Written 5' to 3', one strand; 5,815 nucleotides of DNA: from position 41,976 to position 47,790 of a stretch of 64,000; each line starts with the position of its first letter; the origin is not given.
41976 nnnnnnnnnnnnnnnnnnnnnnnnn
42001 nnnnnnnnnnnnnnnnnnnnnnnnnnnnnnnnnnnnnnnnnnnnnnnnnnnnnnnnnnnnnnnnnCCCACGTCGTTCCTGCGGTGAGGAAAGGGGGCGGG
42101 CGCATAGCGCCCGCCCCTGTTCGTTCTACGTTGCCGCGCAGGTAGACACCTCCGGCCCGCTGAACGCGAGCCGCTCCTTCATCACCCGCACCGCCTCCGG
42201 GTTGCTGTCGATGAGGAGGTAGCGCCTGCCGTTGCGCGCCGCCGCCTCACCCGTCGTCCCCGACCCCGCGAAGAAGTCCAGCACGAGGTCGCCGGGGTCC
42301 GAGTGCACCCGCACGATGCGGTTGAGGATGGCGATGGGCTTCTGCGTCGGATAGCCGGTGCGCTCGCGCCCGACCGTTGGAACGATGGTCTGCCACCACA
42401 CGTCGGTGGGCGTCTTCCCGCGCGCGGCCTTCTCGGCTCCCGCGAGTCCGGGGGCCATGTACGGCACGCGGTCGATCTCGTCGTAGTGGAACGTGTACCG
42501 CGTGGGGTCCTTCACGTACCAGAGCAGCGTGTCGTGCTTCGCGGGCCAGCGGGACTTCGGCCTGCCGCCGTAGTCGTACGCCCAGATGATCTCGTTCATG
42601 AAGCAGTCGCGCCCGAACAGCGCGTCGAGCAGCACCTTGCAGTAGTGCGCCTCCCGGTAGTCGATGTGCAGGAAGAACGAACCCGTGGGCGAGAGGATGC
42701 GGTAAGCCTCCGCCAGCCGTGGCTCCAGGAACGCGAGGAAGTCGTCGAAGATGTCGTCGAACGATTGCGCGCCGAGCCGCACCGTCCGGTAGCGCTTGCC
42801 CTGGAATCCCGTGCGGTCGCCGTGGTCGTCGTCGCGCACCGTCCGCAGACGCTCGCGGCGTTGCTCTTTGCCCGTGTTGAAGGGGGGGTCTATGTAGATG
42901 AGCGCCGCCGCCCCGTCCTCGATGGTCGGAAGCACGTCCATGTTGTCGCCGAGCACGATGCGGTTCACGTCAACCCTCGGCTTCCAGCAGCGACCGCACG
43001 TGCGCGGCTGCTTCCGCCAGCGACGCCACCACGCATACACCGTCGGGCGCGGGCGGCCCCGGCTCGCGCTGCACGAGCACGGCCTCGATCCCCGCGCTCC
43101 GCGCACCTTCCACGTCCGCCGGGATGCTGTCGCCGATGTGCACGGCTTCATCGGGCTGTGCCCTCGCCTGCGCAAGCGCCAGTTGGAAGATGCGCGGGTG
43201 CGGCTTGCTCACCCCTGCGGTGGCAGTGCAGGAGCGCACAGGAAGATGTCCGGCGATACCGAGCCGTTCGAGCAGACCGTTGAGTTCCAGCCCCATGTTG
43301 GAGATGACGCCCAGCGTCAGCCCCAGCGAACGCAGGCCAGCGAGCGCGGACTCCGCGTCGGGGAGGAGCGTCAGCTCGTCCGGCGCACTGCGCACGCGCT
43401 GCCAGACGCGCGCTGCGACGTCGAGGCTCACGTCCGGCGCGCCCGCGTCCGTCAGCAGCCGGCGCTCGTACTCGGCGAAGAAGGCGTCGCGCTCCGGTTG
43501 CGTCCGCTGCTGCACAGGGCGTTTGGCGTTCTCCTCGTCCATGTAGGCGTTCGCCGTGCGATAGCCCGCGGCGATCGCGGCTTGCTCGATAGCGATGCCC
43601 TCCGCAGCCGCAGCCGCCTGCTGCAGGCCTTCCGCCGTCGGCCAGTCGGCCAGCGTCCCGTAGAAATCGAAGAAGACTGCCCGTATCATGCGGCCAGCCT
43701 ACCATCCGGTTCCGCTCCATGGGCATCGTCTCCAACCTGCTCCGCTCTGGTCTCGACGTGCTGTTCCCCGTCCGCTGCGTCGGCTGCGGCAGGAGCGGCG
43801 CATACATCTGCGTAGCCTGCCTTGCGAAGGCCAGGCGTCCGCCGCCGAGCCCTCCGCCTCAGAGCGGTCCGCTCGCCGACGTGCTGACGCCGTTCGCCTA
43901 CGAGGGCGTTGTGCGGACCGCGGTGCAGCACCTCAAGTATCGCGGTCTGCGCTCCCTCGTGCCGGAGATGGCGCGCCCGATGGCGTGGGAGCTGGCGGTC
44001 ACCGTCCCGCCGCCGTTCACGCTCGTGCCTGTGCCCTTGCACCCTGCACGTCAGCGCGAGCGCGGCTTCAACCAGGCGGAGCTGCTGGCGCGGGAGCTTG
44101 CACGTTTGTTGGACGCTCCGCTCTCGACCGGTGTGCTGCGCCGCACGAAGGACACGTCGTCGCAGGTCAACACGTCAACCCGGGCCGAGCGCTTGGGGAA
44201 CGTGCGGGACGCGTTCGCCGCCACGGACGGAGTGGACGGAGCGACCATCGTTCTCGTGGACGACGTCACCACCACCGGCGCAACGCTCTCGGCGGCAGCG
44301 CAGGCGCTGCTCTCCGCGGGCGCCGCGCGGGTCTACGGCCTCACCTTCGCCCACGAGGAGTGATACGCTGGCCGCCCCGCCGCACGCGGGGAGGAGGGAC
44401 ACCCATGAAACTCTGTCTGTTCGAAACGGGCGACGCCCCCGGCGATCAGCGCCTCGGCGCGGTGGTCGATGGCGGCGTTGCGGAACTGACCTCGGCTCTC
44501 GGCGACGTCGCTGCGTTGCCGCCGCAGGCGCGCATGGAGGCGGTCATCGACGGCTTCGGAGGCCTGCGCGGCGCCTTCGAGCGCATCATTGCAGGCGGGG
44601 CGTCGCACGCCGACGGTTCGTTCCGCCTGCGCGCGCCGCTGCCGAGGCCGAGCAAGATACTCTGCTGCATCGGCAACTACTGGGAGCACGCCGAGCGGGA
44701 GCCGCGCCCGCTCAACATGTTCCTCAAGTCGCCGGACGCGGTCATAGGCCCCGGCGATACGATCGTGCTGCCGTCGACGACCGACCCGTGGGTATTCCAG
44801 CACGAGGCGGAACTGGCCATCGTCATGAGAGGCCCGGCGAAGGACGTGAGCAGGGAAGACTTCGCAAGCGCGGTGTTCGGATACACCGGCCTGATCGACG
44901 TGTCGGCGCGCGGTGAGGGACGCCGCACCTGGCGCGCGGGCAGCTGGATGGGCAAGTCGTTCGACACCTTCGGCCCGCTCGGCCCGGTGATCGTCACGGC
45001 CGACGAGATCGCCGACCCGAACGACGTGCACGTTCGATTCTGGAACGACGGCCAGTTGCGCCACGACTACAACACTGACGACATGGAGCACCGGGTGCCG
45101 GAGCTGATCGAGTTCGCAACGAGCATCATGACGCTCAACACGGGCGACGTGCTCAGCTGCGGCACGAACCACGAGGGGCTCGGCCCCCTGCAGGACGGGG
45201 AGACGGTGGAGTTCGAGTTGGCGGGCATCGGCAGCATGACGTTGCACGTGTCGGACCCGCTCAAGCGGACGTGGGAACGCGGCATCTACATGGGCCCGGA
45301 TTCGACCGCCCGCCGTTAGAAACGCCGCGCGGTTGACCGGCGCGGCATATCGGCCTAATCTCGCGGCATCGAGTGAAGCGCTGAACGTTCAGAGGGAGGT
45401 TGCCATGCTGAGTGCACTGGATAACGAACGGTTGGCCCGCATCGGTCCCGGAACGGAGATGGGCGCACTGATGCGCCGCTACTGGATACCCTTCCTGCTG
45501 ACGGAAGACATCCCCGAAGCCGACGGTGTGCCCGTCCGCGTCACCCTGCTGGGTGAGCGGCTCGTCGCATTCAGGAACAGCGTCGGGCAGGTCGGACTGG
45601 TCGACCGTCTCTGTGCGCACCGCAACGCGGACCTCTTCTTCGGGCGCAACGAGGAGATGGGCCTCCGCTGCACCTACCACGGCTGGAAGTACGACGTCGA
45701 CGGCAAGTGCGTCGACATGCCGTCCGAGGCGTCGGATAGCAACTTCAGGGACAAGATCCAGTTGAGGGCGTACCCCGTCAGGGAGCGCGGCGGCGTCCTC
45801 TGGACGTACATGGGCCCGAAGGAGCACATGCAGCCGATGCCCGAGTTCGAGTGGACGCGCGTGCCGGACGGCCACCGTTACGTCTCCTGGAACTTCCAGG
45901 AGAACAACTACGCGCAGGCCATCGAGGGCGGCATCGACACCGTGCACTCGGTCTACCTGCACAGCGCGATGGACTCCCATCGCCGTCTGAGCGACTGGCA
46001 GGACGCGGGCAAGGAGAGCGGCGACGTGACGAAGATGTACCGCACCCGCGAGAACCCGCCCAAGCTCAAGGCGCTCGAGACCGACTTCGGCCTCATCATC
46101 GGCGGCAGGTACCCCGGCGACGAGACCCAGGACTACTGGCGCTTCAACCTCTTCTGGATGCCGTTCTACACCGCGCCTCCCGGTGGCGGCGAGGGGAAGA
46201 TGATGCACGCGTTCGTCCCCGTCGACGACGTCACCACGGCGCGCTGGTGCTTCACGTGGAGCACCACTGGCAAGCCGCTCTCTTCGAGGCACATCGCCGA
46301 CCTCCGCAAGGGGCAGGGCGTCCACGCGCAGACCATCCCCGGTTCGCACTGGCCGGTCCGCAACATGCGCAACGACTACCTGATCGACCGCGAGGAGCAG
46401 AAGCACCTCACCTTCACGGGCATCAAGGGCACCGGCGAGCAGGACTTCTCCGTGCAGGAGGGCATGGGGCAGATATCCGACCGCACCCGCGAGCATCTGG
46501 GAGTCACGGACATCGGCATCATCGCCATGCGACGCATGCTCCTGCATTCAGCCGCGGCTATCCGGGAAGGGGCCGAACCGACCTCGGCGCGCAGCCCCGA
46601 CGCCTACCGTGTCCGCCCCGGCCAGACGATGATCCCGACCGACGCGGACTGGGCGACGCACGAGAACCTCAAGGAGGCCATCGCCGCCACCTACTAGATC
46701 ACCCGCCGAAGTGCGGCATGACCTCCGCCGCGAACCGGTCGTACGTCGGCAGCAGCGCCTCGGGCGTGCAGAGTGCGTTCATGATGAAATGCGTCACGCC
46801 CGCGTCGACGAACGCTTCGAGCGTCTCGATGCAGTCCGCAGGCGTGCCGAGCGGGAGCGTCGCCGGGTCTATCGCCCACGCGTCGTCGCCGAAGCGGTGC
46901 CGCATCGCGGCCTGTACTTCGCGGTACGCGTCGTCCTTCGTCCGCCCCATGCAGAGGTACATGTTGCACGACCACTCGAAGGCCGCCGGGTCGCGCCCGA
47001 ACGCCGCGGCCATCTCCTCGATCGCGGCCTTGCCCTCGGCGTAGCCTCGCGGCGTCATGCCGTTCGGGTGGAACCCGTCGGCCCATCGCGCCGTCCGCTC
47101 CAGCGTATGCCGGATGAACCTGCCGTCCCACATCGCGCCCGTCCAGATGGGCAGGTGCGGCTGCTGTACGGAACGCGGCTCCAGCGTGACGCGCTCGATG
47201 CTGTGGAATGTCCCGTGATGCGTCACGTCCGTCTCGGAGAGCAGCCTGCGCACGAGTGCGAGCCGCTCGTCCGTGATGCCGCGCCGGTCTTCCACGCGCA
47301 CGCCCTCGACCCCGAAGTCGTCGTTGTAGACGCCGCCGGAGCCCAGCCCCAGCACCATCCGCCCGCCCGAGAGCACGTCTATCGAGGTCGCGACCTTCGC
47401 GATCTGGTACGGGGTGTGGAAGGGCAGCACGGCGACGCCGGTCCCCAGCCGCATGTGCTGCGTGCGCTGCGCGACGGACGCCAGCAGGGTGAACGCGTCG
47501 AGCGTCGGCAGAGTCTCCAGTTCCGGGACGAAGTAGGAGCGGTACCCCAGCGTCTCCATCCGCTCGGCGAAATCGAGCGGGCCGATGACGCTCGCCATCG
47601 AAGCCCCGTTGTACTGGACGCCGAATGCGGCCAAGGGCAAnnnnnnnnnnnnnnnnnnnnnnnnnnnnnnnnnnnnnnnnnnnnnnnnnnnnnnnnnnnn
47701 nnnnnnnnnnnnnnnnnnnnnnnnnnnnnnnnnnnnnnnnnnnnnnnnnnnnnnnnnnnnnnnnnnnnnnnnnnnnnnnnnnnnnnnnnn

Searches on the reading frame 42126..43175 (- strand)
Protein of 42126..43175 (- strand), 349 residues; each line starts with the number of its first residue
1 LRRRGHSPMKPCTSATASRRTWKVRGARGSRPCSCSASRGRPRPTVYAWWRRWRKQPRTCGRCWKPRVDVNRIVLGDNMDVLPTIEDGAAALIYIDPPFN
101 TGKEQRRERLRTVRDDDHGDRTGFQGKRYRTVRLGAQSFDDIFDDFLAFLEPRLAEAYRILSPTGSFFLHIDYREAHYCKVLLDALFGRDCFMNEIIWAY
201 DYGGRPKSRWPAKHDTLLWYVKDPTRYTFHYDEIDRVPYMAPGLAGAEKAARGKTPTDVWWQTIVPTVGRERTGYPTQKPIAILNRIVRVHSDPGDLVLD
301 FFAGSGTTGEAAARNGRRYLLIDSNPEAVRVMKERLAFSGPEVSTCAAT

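Call 3: search_protein_families(library=pfam, proteins=[window:42126-43175:-], max_evalue=0.01)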
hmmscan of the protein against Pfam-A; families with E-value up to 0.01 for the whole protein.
window:42126-43175:- (349 aa): 6 families
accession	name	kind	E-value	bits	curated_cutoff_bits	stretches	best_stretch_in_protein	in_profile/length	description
PF01555.25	N6_N4_Mtase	-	2.7e-46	158.7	26.7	1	92-334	3-221/221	DNA methylase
PF03602.21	Cons_hypoth95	-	8.4e-09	35.8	24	1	297-337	44-85/182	Conserved hypothetical protein 95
PF13649.12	Methyltransf_25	-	0.00017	22.7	27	1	298-346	1-51/97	Methyltransferase domain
PF02086.21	MethyltransfD12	-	0.0011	19.2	22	0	283-333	8-59/253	D12 class N6 adenine-specific DNA methyltransferase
PF02475.24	TRM5-TYW2_MTfase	-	0.0032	17.9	28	1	286-335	29-79/164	TRM5/TYW2 methyltransferase domain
PF13847.12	Methyltransf_31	-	0.0062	16.7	27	0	294-340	3-52/145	Methyltransferase domain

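Call 24: search_protein_families(library=phrogs, proteins=[window:42126-43175:-], max_evalue=0.01)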
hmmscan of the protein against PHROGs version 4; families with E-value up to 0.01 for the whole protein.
window:42126-43175:- (349 aa): 12 families
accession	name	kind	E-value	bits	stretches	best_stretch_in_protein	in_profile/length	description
phrog_67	-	other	1.4e-61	210.5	1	70-337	123-344/743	DNA methyltransferase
phrog_498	-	other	1.3e-21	77.8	1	71-337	201-421/633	DNA methyltransferase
phrog_3008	-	other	3.6e-19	70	1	272-336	147-211/244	DNA methyltransferase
phrog_18293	-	other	1.9e-11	45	1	271-335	42-106/119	methyltransferase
phrog_6952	-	other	1.2e-09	39.3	1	257-322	99-161/181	DNA methyltransferase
phrog_23148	-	unknown function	1.3e-08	36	1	274-345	84-155/165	-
phrog_6025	-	other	1.5e-08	35.5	1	144-231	56-139/192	DNA methyltransferase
phrog_8769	-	other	1.5e-06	29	1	287-336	4-53/71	methyltransferase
phrog_12517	-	unknown function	9e-06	26.1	1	288-337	99-148/316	-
phrog_23085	-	unknown function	1.6e-05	25.5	1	270-335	39-104/138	-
phrog_26713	-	other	8.4e-05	23.4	1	68-104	3-42/74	methyltransferase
phrog_18146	-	other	0.0015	18.6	1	275-326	49-101/452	DNA methyltransferase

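Call 45: search_protein_families(library=padloc, proteins=[window:42126-42968:-], max_evalue=0.01)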
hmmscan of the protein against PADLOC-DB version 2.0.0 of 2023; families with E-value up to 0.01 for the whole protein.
window:42126-42968:- (280 aa): 65 families (the best 25 are shown)
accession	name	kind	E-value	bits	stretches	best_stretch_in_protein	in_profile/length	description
PDLC03300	MTase_II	-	7.8e-141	466.4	1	2-268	12-277/302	Type II methyltransferase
PDLC03339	MTase_II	-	4.7e-46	155.3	2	183-267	187-271/399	Type II methyltransferase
PDLC03299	MTase_II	-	5.1e-44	148.9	2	72-268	57-258/296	Type II methyltransferase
PDLC03371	MTase_II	-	1e-42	144.5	1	2-268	11-253/260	Type II methyltransferase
PDLC03354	MTase_II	-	2.3e-34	117.1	2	5-129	64-181/425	Type II methyltransferase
PDLC03636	MTase_III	-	4.2e-34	116.3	3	77-160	96-180/575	Type III methyltransferase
PDLC03644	MTase_III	-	9.9e-30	101.8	2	2-155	39-188/542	Type III methyltransferase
PDLC03327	MTase_II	-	4.2e-28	96.5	1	70-269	75-286/319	Type II methyltransferase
PDLC03634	MTase_III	-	5.7e-28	96.2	2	4-155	97-251/621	Type III methyltransferase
PDLC03635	MTase_III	-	5.8e-28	96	2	77-161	268-356/708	Type III methyltransferase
PDLC03633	MTase_III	-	2.5e-27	93.9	1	4-275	80-361/616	Type III methyltransferase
PDLC03320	MTase_II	-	9.5e-26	88.6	1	74-269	76-276/289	Type II methyltransferase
PDLC03641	MTase_III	-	4e-24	83.1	2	4-153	107-261/657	Type III methyltransferase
PDLC03216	MTase_II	-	2.2e-22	77.6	1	2-268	12-256/364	Type II methyltransferase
PDLC03632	MTase_III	-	2.8e-22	76.6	2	2-155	163-319/983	Type III methyltransferase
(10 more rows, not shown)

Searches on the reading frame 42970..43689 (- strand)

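Call 3: search_protein_families(library=pfam, proteins=[window:42970-43689:-], max_evalue=0.01)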
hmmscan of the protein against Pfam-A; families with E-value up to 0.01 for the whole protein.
window:42970-43689:- (239 aa): 3 families
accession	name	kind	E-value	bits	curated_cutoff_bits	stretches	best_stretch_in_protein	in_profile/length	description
PF00702.32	Hydrolase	-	1.4e-23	84.8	26.4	1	2-200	1-191/191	haloacid dehalogenase-like hydrolase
PF13419.12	HAD_2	-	6.6e-17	62.6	23.8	1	53-206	31-178/178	Haloacid dehalogenase-like hydrolase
PF13242.12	Hydrolase_like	-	2.3e-11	43.9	22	1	161-208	3-50/75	HAD-hyrolase-like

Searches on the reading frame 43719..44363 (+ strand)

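Call 3: search_protein_families(library=pfam, proteins=[window:43719-44363:+], max_evalue=0.01)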
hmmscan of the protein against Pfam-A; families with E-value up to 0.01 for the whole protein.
window:43719-44363:+ (214 aa): 2 families
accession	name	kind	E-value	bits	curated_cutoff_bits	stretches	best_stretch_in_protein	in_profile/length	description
PF00156.33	Pribosyltran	-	3.3e-10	40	26.3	1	120-205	40-118/158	Phosphoribosyl transferase domain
PF18912.6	DZR_2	-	0.0002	21.6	27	1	12-38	2-31/56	Double zinc ribbon domain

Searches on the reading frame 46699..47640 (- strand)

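Call 40: search_protein_families(library=pfam, proteins=[window:46699-47640:-], max_evalue=0.0001)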
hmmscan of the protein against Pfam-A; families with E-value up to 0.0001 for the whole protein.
window:46699-47640:- (313 aa): 1 family
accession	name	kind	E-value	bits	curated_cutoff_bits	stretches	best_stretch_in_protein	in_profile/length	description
PF00296.26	Bac_luciferase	-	3.7e-50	171.5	27.9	1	22-246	26-245/314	Luciferase-like monooxygenase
